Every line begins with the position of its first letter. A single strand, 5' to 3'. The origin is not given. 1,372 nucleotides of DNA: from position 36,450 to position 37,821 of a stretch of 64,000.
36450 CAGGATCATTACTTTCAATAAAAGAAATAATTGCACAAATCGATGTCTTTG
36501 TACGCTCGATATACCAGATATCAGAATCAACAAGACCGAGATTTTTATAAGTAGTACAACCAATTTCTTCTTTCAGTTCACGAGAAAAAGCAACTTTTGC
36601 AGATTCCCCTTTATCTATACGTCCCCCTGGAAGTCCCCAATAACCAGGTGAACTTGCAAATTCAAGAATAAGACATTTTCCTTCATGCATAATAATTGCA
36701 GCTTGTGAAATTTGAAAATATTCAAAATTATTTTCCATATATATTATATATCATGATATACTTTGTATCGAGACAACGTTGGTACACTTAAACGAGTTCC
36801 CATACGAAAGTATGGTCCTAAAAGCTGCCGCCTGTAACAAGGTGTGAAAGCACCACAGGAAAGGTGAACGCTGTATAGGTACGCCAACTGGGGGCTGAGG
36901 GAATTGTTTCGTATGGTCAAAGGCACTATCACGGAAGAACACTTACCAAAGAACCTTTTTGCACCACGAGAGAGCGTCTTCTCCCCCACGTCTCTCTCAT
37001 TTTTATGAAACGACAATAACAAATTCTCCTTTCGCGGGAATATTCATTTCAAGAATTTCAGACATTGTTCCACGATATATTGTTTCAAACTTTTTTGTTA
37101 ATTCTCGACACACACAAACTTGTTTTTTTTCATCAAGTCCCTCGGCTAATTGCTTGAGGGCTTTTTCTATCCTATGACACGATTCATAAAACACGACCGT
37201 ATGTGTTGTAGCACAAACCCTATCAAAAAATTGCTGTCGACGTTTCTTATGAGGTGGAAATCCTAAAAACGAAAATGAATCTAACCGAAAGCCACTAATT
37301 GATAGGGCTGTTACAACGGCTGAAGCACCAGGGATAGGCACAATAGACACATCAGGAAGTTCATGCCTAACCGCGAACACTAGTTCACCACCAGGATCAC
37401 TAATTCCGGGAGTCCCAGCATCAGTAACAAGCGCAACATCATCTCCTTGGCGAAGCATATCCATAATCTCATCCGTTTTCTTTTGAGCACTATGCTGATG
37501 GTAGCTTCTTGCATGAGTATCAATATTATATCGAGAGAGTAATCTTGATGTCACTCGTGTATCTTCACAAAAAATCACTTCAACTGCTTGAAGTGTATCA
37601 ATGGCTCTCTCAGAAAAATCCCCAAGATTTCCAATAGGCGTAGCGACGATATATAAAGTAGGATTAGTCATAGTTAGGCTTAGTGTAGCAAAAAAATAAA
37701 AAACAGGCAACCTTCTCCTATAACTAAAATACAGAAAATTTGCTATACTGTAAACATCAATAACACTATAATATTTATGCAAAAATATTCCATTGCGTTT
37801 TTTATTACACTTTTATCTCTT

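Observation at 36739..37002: GC-rich, hairpin-dense 264-nt intergenic block between rsmI and a NUDIX gene: candidate ncRNA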

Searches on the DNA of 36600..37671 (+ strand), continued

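Call 103: search_with_rna_model(model_id=R2, sources=[L031, L033, L036, L011, L065], max_evalue=10, filters=off)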
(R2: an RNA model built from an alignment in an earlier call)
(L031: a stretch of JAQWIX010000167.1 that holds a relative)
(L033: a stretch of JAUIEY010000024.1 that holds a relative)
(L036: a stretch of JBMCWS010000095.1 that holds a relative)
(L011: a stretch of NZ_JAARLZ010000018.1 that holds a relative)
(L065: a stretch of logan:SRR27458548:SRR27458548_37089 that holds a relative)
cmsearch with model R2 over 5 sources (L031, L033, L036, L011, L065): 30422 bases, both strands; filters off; matches with E-value up to 10: 149.
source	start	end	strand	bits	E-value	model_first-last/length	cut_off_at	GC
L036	4129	4238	+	43.1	9.8e-09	1-177/177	no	0.66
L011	2556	2640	-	37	2.4e-07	1-177/177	no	0.61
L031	3904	4023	+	31.8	3.6e-06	12-133/177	no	0.67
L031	4160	4247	+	30.3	7.6e-06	1-177/177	no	0.55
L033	4059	4252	+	27.5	3.3e-05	1-177/177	no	0.64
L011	2782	2921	-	27.1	4.1e-05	1-177/177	no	0.66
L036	3837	4001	+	20.9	0.001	1-177/177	no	0.72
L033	3921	4058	+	19.9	0.0018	1-177/177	no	0.64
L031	5447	5469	-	11.4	0.15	1-177/177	no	0.74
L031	5451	5473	+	10.4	0.25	1-177/177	no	0.65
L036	238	269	+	10.1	0.28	1-177/177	no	0.75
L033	2191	2307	-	10.1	0.3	1-177/177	no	0.66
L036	3833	3880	-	9.4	0.42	1-177/177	no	0.75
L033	3336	3382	+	9.2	0.47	1-177/177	no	0.64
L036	1954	2039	+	9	0.52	1-177/177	no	0.65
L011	2517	2547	-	8.9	0.53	1-177/177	no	0.71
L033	413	456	-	8.9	0.53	1-177/177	no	0.66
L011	2520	2552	+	8.9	0.54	1-177/177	no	0.7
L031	6325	6365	+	7.9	0.91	1-177/177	no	0.51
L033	2315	2401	+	7.9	0.92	1-177/177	no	0.63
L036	12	44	-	7.9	0.94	1-177/177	no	0.61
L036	3983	4013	-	7.8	0.96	1-177/177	no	0.71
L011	3836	3905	+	7.7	1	1-177/177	no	0.74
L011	5600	5629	+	7.6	1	1-177/177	no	0.83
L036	4838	4870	-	7.6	1.1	1-177/177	no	0.73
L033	5129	5172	+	7.5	1.1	1-177/177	no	0.7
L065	2319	2376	-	7.5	1.1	1-177/177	no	0.33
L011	6562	6617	-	7.3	1.3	1-177/177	no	0.77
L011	3845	3887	-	7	1.4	1-177/177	no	0.72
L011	6317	6358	+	6.9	1.6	1-177/177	no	0.71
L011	1652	1670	-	6.8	1.6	65-83/177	no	0.84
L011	3237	3303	-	6.8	1.6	1-177/177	no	0.73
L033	2194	2312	+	6.8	1.7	1-177/177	no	0.65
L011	1337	1427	-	6.7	1.7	1-177/177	no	0.67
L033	1818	1865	+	6.6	1.8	1-177/177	no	0.69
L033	3678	3699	+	6.5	1.9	1-177/177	no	0.82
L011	5949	5988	+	6.3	2.1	1-177/177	no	0.73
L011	4748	4814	+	6.3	2.1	1-177/177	no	0.75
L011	4986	5017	+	6.2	2.2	1-177/177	no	0.69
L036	1215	1248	+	6.2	2.3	1-177/177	no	0.76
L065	2942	2965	+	6.1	2.3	1-177/177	no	0.5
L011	5365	5386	+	6.1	2.3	1-177/177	no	0.86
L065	1087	1129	-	6.1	2.4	1-177/177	no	0.37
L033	5370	5417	+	6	2.4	1-177/177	no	0.6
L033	1814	1861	-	6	2.5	1-177/177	no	0.69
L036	5569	5600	-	5.9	2.7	1-177/177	no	0.81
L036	4751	4806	-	5.8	2.7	1-177/177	no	0.61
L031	6088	6137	+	5.8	2.7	1-177/177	no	0.52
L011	5361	5382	-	5.8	2.8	1-177/177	no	0.82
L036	1115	1168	+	5.7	2.8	1-177/177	no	0.69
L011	5740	5763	+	5.7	2.9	1-177/177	no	0.75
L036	3395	3430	-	5.7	2.9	1-177/177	no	0.78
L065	2938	2961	-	5.6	3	1-177/177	no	0.54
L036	608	659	+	5.6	3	1-177/177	no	0.75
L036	2552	2613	-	5.5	3.2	1-177/177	no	0.76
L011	628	683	+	5.5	3.2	1-177/177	no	0.64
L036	4842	4874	+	5.5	3.3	1-177/177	no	0.79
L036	1383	1491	+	5.4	3.3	1-177/177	no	0.7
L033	3253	3288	+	5.4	3.4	1-177/177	no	0.61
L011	4320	4392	-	5.4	3.4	1-177/177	no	0.75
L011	3731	3764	-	5.4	3.4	1-177/177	no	0.71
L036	5868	5899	-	5.4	3.4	1-177/177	no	0.91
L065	3678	3752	+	5.3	3.5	1-177/177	no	0.39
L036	970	1017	-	5.3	3.5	1-177/177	no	0.69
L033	3097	3159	+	5.3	3.6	1-177/177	no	0.67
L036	1832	1860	-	5.3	3.6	1-177/177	no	0.79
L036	1714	1811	+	5.2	3.8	1-177/177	no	0.71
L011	5596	5625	-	5.2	3.8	1-177/177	no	0.87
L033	1954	2037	-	5.1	4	1-177/177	no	0.58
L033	1572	1676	+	5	4.1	1-177/177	no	0.68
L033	3605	3674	+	5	4.2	1-177/177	no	0.73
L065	1091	1133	+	4.9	4.3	1-177/177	no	0.4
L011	4107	4131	-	4.9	4.3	1-177/177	no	0.76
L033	1548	1739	-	4.9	4.3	1-177/177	no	0.64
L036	5163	5181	+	4.9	4.3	65-83/177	no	0.95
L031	6552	6589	+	4.9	4.3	1-177/177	no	0.61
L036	237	262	-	4.9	4.4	1-177/177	no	0.77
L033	4175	4202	-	4.9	4.4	1-177/177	no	0.75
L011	5299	5338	+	4.9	4.4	1-177/177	no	0.73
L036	5250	5293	+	4.9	4.4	1-177/177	no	0.82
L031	1576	1614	+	4.8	4.5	1-177/177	no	0.62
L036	1301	1319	-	4.8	4.6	1-177/177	no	0.79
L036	1305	1323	+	4.8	4.7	1-177/177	no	0.89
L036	1653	1713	+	4.7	4.9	1-177/177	no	0.72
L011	3419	3465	+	4.7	4.9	1-177/177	no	0.68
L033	4960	5003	+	4.7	4.9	1-177/177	no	0.68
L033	6426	6485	+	4.7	4.9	1-177/177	no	0.63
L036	5531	5564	-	4.6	5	1-177/177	no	0.71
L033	3173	3253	-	4.6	5.2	1-177/177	no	0.63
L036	3456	3489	-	4.6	5.2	1-177/177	no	0.71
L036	4755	4810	+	4.5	5.3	1-177/177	no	0.61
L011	3088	3125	+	4.5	5.3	1-177/177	no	0.71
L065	1878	1923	-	4.4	5.6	1-177/177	no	0.54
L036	975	1020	+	4.4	5.6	1-177/177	no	0.72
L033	5747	5837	-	4.4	5.6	1-177/177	no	0.67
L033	4741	4770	-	4.4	5.7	1-177/177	no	0.6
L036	3315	3337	+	4.4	5.7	1-177/177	no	0.78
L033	504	521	-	4.4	5.7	1-177/177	no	0.67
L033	1084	1149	-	4.3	6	1-177/177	no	0.67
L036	527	619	-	4.3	6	1-177/177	no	0.68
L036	5086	5121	+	4.2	6.2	1-177/177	no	0.72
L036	3342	3389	+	4.2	6.4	1-177/177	no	0.75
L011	5139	5179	+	4.2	6.4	1-177/177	no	0.66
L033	2402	2441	-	4.1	6.5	1-177/177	no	0.62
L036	4100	4135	-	4.1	6.6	1-177/177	no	0.53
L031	6199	6236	-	4.1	6.7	1-177/177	no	0.66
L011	1425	1456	+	4.1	6.7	1-177/177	no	0.75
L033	3803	3855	-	4.1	6.8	1-177/177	no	0.58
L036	1261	1304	+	4.1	6.8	1-177/177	no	0.77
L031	2399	2483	+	4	6.8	1-177/177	no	0.56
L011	6341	6397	-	4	6.9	1-177/177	no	0.7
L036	1079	1111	+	4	6.9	1-177/177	no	0.67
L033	5959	6036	-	4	7.1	1-177/177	no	0.56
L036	579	603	+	4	7.2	20-44/177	no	0.64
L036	4655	4680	-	3.9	7.2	1-177/177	no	0.77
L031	2211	2266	-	3.9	7.4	1-177/177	no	0.62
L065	1519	1611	-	3.9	7.4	1-177/177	no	0.43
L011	352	406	-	3.9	7.4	1-177/177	no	0.69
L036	368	404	-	3.9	7.4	1-177/177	no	0.78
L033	2562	2595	+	3.9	7.5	1-177/177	no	0.79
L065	1239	1287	+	3.9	7.5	1-177/177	no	0.35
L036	4659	4684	+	3.8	7.6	1-177/177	no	0.77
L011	4223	4300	-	3.8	7.7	1-177/177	no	0.67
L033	1099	1135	+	3.8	7.7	1-177/177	no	0.73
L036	3399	3434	+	3.8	7.7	1-177/177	no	0.78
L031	4127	4160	-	3.8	7.8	1-177/177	no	0.53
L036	1079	1151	-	3.7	8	1-177/177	no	0.68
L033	3556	3595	-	3.7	8.1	1-177/177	no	0.47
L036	5790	5845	-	3.7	8.2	1-177/177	no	0.68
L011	4027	4046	-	3.7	8.3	1-177/177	no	0.8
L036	2510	2542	+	3.7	8.3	1-177/177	no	0.79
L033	3312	3333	+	3.7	8.4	1-177/177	no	0.82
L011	2840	2925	+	3.6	8.4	1-177/177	no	0.66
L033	416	461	+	3.6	8.5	1-177/177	no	0.67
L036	4998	5026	+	3.6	8.6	1-177/177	no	0.76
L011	4744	4810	-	3.6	8.7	1-177/177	no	0.76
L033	3674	3695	-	3.6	8.7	1-177/177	no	0.91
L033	2558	2591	-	3.6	8.7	1-177/177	no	0.85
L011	4111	4135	+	3.5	9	1-177/177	no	0.76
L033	4221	4248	-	3.5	9.2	1-177/177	no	0.64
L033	3900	3936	-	3.5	9.3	1-177/177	no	0.65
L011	5901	5928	+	3.4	9.4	1-177/177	no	0.68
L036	3688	3751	-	3.4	9.4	1-177/177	no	0.78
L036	267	353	-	3.4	9.4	1-177/177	no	0.56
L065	24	69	+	3.4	9.5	1-177/177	no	0.46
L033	339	387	-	3.4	9.5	1-177/177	no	0.63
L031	5586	5611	+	3.4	9.6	1-177/177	no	0.58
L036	4195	4234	-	3.4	9.6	1-177/177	no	0.7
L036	5649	5755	-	3.3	10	1-177/177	no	0.66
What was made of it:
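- On RNase P RNA, bacterial class A/B (RF00010/RF00011): Those genes score 20-43 bits (call 103).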
